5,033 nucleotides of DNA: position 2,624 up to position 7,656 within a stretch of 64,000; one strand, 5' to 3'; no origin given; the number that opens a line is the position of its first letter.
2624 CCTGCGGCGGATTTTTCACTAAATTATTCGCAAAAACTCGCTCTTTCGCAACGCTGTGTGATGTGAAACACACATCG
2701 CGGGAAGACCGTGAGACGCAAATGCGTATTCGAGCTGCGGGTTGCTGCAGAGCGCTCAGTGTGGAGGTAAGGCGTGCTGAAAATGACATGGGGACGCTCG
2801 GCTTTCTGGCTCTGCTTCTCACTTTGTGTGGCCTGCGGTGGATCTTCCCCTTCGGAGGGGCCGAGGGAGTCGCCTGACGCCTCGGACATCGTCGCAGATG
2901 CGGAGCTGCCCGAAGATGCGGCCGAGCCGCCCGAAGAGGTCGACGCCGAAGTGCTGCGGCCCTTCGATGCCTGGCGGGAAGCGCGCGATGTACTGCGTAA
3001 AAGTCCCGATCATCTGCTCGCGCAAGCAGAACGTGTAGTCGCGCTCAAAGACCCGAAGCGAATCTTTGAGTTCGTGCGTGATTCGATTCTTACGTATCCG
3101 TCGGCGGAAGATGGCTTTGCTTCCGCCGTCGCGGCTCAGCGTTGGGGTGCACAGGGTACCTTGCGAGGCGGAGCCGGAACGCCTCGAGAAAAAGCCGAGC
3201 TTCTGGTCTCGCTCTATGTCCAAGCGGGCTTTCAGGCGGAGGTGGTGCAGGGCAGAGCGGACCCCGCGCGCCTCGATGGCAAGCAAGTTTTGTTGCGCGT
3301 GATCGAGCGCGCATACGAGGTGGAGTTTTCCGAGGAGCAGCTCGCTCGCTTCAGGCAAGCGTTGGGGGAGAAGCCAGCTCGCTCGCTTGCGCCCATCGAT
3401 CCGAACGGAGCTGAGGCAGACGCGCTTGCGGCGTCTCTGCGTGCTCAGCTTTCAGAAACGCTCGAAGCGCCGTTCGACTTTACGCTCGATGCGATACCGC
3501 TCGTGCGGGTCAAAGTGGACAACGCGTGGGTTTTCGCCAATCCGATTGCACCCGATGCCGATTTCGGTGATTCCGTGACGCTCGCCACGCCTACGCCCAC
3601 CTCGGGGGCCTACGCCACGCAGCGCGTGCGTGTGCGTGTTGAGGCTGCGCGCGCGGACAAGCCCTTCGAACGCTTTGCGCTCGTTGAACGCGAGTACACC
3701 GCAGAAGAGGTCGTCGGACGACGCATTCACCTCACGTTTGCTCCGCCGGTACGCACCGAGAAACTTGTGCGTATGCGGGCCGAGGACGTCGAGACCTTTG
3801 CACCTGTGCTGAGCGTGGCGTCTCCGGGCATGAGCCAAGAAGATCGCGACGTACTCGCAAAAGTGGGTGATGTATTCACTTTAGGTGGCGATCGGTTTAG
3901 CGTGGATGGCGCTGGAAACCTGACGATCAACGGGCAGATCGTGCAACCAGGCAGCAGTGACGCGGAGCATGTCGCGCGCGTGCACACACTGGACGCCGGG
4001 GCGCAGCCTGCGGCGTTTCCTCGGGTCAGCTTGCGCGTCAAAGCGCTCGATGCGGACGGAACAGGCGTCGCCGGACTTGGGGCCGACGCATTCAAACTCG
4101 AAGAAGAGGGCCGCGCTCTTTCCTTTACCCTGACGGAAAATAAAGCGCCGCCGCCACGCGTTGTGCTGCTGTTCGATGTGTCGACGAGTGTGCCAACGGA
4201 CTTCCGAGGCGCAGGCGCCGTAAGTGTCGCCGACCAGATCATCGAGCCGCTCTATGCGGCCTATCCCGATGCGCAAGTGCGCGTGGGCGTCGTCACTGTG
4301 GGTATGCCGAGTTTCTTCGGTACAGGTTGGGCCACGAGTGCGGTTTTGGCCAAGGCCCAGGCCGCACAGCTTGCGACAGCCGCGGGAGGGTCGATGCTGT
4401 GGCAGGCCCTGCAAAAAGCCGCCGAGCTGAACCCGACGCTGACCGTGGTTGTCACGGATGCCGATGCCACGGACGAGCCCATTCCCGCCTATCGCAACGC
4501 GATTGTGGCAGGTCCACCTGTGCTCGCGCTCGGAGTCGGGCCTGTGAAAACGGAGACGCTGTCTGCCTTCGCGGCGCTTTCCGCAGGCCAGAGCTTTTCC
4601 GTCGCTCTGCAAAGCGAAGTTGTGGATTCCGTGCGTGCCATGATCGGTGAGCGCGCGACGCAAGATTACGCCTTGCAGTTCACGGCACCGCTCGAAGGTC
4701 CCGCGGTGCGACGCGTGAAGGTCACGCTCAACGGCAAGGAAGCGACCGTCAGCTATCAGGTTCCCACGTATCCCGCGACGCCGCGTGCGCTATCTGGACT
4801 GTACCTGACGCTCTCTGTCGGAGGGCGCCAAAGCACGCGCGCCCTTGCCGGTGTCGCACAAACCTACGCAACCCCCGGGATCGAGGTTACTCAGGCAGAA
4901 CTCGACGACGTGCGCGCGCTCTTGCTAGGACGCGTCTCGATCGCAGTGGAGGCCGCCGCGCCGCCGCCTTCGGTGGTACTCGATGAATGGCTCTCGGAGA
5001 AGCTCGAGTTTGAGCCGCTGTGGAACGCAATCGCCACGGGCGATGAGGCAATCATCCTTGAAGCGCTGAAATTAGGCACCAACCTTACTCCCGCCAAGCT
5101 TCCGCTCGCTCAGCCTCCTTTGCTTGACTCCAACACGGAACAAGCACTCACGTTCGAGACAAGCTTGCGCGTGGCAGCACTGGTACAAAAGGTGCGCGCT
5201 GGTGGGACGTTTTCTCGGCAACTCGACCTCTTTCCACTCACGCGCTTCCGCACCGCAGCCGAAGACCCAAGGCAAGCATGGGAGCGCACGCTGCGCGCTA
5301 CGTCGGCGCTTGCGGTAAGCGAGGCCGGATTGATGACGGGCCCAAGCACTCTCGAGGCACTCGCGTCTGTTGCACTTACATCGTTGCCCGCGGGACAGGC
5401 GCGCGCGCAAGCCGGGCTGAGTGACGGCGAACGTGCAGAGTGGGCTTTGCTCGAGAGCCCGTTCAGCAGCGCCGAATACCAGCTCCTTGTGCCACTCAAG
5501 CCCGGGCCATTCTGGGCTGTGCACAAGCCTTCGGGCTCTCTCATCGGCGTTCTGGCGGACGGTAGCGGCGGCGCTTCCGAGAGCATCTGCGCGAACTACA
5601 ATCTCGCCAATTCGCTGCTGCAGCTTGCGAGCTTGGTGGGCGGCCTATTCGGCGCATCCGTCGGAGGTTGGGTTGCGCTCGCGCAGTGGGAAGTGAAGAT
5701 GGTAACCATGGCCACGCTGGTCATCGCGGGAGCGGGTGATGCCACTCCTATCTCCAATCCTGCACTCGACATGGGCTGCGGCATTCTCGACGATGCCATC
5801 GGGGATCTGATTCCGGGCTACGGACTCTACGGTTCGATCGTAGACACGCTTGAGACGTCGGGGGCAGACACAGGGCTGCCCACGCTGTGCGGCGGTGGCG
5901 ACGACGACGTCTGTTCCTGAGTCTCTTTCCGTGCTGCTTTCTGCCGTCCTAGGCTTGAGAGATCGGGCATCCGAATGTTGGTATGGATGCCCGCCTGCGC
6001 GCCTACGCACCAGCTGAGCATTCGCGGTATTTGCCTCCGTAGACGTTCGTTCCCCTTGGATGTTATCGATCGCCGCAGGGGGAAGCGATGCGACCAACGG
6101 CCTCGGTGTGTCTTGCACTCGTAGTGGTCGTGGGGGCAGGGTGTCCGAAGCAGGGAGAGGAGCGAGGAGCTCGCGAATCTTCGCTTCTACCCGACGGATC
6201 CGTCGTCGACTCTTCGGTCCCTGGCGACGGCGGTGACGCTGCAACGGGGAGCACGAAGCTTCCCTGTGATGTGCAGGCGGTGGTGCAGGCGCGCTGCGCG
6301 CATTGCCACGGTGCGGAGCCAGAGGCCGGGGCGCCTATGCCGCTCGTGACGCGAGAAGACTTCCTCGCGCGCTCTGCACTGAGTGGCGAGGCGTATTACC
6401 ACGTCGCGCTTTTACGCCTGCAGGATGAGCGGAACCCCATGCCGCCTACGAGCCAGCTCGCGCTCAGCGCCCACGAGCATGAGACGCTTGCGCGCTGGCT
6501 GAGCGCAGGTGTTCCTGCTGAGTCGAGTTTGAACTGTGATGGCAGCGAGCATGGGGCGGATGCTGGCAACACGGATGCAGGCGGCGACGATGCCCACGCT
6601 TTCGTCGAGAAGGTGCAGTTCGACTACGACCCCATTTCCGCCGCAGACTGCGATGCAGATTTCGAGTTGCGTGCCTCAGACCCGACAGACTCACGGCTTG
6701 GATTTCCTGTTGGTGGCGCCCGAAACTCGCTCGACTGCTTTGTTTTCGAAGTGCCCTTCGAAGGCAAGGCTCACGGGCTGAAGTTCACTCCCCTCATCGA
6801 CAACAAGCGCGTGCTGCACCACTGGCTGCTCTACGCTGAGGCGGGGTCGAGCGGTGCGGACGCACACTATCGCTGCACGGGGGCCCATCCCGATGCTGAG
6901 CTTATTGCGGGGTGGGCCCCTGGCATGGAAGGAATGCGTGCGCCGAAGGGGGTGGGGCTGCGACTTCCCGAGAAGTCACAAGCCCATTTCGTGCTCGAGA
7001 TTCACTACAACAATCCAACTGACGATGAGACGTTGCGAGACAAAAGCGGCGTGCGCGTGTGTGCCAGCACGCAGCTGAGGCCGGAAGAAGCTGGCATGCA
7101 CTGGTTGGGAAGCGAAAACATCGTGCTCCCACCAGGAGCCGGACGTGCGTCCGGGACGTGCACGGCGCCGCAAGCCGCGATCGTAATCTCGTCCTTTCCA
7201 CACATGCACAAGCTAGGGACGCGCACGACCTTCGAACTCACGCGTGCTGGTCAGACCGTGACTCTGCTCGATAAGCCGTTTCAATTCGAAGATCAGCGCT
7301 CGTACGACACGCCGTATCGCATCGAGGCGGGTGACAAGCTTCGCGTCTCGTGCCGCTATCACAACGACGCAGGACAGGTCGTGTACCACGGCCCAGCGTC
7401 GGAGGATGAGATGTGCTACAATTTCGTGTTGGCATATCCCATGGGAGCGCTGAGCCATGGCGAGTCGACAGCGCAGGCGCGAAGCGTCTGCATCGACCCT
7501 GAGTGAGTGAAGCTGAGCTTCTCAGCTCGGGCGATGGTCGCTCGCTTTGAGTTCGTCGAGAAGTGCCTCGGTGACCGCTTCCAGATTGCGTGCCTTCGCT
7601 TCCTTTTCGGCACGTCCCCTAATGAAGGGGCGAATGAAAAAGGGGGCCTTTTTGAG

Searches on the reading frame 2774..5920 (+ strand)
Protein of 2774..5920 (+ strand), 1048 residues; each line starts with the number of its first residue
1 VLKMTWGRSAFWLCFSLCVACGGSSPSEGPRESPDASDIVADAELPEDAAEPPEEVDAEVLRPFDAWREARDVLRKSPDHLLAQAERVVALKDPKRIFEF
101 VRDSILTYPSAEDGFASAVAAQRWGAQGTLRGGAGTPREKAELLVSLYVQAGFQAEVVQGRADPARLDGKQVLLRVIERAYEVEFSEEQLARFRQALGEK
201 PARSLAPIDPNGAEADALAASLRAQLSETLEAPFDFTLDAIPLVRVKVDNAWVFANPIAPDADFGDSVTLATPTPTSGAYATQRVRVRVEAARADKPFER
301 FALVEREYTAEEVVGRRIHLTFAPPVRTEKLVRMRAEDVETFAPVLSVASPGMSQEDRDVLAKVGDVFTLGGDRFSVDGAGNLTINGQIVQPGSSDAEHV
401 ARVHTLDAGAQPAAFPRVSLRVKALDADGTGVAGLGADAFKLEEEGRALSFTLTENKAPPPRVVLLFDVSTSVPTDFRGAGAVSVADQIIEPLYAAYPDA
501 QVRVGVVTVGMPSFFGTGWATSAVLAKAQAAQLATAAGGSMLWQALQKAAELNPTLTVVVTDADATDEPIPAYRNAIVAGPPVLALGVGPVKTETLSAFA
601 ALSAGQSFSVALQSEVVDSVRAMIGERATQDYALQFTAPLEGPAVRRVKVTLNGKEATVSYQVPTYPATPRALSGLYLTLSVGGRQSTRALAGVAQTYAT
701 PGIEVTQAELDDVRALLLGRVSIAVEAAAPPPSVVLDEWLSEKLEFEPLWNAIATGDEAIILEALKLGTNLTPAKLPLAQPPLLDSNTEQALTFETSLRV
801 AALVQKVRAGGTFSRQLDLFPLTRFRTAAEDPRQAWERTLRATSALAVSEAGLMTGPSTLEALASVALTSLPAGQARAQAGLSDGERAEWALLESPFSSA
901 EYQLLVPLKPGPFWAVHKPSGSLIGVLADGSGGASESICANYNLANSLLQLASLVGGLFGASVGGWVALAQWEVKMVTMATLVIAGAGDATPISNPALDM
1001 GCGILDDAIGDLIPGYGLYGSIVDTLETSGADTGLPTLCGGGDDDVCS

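Call 12: search_protein_families(library=pfam, proteins=[window:2774-5920:+], max_evalue=0.001)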
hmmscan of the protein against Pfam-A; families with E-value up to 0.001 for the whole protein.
window:2774-5920:+ (1048 aa): 1 family
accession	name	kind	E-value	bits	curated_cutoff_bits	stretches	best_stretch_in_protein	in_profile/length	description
PF00092.34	VWA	-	5.5e-05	23.9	23.8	1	463-610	2-162/174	von Willebrand factor type A domain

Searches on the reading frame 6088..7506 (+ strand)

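Call 12: search_protein_families(library=pfam, proteins=[window:6088-7506:+], max_evalue=0.001)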
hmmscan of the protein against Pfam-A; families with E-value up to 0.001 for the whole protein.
window:6088-7506:+ (472 aa): 3 families
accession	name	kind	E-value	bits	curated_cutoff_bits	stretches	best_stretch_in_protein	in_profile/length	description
PF01082.25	Cu2_monooxygen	-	1e-14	55.2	30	1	212-312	14-128/130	Copper type II ascorbate-dependent monooxygenase, N-terminal domain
PF03712.20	Cu2_monoox_C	-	4.2e-14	52.8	23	1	335-457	3-143/157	Copper type II ascorbate-dependent monooxygenase, C-terminal domain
PF13442.11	Cytochrome_CBB3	-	7.5e-05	23.4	27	1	62-138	6-68/68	Cytochrome C oxidase, cbb3-type, subunit III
